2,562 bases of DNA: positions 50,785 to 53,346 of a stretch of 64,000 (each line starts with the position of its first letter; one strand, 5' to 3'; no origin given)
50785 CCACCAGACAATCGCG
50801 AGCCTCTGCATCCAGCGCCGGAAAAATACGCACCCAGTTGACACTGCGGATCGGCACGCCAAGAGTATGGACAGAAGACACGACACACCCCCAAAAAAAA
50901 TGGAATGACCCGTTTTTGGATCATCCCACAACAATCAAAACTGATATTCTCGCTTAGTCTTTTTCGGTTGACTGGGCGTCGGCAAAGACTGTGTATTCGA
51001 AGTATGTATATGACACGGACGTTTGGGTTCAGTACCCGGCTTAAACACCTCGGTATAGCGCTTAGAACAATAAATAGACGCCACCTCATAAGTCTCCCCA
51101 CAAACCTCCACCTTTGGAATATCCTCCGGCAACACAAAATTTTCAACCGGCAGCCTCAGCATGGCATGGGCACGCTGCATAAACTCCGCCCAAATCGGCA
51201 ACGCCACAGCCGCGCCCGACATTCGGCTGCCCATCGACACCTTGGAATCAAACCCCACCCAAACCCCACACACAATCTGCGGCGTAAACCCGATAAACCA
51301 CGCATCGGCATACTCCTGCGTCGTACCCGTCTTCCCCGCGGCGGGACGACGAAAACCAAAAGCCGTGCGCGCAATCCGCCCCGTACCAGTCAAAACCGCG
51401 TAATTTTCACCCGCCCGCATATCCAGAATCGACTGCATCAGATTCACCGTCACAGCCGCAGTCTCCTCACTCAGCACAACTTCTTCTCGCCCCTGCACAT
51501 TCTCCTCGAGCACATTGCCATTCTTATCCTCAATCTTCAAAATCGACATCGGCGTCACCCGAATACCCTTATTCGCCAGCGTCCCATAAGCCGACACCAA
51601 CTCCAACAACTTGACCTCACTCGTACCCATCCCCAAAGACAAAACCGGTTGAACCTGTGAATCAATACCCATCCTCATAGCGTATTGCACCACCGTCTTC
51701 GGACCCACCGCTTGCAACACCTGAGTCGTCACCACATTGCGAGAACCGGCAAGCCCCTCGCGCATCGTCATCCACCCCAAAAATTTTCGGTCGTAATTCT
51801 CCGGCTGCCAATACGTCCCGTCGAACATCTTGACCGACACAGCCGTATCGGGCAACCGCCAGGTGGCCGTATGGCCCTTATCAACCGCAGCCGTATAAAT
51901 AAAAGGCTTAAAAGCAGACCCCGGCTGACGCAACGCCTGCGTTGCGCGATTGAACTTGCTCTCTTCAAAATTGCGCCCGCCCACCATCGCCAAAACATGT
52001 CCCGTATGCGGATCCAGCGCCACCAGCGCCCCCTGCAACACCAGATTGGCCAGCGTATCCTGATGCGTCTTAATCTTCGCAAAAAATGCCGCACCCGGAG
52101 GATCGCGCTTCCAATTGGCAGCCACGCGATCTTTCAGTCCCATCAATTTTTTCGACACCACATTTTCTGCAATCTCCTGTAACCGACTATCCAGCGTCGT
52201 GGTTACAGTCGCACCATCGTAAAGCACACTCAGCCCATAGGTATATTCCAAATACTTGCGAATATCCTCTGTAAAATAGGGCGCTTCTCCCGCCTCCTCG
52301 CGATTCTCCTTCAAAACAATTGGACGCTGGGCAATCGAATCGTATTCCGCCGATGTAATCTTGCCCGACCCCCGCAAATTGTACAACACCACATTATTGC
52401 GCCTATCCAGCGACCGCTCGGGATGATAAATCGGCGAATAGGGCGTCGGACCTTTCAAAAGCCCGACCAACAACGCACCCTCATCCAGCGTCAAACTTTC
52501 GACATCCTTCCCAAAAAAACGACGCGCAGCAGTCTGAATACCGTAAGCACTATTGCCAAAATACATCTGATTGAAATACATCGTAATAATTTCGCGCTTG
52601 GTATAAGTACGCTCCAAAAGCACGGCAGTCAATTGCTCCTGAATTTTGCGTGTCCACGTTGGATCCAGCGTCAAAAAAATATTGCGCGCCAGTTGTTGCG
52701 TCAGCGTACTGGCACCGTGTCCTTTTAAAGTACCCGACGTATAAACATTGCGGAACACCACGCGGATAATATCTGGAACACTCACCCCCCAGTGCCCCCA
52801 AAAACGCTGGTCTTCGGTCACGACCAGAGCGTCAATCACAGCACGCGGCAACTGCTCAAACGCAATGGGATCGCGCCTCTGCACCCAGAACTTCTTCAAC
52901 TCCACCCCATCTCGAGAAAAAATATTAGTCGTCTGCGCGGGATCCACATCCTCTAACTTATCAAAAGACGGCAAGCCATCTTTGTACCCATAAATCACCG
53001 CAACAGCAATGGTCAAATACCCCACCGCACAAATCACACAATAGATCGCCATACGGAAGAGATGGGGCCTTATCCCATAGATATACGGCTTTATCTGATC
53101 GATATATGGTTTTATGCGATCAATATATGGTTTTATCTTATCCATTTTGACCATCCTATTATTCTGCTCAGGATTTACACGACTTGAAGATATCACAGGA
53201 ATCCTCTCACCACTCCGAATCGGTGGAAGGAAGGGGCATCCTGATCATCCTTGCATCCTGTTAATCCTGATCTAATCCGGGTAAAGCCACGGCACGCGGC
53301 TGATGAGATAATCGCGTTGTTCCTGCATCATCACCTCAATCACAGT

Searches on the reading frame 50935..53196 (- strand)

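Call 64: search_protein_families(library=pfam, proteins=[window:50935-53196:-], max_evalue=0.00001)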
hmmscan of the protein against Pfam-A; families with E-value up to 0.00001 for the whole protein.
window:50935-53196:- (753 aa): 2 families
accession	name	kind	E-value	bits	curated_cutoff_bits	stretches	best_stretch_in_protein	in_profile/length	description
PF00912.28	Transgly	-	3.8e-54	183.2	27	1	100-270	5-174/178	Transglycosylase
PF00905.27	Transpeptidase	-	9.6e-29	101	22.1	1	389-640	1-267/299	Penicillin binding protein transpeptidase domain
